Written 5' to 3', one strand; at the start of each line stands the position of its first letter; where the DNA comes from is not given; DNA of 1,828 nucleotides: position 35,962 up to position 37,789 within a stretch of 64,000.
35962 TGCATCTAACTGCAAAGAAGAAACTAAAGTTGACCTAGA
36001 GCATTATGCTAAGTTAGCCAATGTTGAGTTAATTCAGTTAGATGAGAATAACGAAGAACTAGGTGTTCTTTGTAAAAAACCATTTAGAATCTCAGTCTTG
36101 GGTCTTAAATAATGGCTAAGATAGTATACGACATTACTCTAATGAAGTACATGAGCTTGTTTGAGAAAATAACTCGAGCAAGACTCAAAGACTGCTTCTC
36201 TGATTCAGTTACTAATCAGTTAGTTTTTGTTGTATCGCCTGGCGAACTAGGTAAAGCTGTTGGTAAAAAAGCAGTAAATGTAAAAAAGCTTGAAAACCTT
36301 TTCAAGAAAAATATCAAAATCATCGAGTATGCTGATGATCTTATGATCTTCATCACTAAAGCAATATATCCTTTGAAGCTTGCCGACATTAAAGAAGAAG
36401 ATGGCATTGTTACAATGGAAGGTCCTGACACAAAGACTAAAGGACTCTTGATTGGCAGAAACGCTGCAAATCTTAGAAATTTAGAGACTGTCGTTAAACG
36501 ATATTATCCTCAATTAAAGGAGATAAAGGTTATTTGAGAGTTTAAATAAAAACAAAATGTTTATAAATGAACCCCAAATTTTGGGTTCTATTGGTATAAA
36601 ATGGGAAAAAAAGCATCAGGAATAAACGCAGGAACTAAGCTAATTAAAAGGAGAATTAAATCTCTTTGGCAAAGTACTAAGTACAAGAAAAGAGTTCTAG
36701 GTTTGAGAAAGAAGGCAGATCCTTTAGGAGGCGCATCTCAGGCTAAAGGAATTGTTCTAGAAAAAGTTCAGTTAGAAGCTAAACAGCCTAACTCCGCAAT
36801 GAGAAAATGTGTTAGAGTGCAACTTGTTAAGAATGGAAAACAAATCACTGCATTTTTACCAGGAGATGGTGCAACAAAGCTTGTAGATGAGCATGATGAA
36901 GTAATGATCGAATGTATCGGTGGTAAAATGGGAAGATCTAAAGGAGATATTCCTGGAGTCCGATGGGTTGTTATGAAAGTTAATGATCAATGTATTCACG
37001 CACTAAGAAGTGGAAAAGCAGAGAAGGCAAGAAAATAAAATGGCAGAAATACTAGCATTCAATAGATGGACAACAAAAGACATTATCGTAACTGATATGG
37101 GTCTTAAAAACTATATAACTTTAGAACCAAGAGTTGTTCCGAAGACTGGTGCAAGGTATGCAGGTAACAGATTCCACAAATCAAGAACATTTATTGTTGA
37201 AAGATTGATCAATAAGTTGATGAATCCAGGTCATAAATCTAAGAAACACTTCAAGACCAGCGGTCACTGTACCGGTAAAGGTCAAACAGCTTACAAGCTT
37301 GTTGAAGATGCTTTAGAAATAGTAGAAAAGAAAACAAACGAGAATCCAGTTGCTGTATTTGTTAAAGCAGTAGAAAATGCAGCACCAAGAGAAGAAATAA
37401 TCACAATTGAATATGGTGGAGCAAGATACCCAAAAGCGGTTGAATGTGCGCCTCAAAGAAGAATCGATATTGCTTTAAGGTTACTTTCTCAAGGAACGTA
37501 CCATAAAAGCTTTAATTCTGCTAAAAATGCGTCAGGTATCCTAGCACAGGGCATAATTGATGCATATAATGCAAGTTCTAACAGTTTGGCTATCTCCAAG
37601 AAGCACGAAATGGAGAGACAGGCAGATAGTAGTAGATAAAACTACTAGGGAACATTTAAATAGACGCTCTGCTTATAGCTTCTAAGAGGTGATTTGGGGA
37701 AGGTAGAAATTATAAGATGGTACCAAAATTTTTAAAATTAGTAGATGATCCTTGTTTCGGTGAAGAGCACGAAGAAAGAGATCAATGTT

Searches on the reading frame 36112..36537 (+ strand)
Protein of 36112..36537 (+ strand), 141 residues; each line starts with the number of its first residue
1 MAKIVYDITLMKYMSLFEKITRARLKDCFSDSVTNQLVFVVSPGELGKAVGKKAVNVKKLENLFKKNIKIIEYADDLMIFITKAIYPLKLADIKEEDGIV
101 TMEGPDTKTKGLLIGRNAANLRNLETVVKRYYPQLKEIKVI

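Call 43: search_protein_families(library=pfam, proteins=[window:36112-36537:+], max_evalue=0.001)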
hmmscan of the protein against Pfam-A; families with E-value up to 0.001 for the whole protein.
window:36112-36537:+ (141 aa): 2 families
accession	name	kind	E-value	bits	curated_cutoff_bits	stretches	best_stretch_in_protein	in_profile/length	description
PF13184.12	KH_5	-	1.2e-10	41.8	27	1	36-94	4-68/69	NusA-like KH domain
PF07650.23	KH_2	-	1.1e-08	35.3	22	1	14-74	4-64/78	KH domain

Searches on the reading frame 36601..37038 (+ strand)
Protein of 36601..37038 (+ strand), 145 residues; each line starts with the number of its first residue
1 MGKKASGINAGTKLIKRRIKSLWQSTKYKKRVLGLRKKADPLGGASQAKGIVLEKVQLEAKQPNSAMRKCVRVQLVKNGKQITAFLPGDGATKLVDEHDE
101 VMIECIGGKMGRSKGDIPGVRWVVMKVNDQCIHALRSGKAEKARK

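Call 43: search_protein_families(library=pfam, proteins=[window:36601-37038:+], max_evalue=0.001)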
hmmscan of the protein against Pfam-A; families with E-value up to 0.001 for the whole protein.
window:36601-37038:+ (145 aa): 1 family
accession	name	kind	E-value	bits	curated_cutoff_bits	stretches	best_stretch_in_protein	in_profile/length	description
PF00164.32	Ribosom_S12_S23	-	1.8e-39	134.3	22.3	1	36-144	2-109/110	Ribosomal protein S12/S23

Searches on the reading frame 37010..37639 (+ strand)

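Call 43: search_protein_families(library=pfam, proteins=[window:37010-37639:+], max_evalue=0.001)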
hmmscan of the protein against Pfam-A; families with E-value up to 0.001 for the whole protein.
window:37010-37639:+ (209 aa): 1 family
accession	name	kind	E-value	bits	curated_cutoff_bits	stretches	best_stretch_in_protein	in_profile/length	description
PF00177.27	Ribosomal_S7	-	2.5e-38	131.4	24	1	34-209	3-148/148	Ribosomal protein S7p/S5e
